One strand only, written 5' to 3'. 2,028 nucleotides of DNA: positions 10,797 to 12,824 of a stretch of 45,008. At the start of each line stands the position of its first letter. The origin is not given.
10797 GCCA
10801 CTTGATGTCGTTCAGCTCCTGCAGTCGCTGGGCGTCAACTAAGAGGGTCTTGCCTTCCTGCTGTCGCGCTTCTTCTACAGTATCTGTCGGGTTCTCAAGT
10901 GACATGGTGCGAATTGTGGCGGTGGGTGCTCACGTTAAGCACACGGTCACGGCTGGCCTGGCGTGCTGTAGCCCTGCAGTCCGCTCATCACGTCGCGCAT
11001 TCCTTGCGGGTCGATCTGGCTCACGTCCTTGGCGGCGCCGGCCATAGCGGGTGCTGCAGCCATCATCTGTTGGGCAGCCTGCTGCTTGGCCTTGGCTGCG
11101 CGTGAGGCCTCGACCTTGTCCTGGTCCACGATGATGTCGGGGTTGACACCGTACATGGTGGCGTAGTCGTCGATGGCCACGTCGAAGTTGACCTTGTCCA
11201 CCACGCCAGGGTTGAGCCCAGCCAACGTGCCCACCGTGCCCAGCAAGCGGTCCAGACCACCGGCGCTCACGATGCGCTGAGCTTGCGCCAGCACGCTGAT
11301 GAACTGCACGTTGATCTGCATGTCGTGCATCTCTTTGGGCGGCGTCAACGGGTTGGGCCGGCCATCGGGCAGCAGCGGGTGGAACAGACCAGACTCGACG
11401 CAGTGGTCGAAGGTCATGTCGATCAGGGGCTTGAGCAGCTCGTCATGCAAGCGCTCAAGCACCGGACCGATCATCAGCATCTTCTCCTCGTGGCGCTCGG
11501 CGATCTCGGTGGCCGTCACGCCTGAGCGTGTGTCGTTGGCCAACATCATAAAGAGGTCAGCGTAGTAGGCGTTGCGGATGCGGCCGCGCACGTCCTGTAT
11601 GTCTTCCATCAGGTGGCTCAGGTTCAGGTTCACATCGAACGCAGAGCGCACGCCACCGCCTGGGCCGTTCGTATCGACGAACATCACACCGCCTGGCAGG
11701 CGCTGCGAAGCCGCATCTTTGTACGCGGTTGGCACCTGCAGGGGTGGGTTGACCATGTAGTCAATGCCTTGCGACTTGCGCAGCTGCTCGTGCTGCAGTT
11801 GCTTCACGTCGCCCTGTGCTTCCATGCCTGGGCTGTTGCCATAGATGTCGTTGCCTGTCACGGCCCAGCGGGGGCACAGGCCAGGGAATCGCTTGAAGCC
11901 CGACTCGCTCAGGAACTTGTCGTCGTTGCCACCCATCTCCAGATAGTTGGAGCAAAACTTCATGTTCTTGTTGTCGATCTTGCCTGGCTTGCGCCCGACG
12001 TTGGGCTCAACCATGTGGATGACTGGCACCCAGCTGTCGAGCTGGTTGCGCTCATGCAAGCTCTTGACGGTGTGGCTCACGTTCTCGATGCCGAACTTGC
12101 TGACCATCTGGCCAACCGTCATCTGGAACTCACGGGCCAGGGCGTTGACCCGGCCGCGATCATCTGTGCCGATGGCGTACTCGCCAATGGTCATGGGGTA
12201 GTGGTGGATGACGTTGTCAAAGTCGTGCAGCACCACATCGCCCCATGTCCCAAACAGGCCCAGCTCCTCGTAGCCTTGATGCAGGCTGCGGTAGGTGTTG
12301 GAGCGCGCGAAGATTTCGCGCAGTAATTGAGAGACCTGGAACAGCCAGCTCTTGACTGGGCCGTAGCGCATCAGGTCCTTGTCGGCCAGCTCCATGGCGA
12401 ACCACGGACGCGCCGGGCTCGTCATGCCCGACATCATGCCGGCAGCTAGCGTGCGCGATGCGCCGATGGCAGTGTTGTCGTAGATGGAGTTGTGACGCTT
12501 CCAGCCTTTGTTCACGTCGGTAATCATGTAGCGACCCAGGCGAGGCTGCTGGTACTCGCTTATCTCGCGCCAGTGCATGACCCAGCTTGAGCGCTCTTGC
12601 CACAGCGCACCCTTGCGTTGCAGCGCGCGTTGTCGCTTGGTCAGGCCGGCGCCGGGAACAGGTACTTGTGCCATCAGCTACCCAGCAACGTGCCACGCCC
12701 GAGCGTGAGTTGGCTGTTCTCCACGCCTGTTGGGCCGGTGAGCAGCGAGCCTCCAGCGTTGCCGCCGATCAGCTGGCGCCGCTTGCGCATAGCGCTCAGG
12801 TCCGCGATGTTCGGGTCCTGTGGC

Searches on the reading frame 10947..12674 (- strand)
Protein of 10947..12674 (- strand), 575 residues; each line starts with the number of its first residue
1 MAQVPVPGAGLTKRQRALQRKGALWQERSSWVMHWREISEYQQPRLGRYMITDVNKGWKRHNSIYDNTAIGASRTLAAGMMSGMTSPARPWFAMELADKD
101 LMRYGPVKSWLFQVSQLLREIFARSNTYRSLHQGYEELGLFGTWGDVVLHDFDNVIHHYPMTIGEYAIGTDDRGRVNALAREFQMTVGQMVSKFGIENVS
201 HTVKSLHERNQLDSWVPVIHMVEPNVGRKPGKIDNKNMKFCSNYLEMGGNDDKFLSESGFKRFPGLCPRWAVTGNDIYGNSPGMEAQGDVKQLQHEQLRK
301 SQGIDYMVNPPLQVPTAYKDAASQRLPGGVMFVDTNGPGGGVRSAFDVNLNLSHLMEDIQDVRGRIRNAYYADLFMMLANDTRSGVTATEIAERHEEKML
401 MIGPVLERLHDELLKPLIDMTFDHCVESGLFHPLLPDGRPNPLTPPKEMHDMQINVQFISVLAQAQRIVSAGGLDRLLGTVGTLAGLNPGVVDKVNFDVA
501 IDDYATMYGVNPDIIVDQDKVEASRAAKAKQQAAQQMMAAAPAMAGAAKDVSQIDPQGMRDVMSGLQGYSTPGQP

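Call 122: search_protein_families(library=pfam, proteins=[window:10947-12674:-], max_evalue=0.001)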
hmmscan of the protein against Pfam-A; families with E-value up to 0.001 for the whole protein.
window:10947-12674:- (575 aa): 1 family
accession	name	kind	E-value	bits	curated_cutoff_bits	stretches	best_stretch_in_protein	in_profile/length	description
PF12236.14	Head-tail_con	-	2.1e-160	534.8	27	1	14-515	1-489/489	Bacteriophage head to tail connecting protein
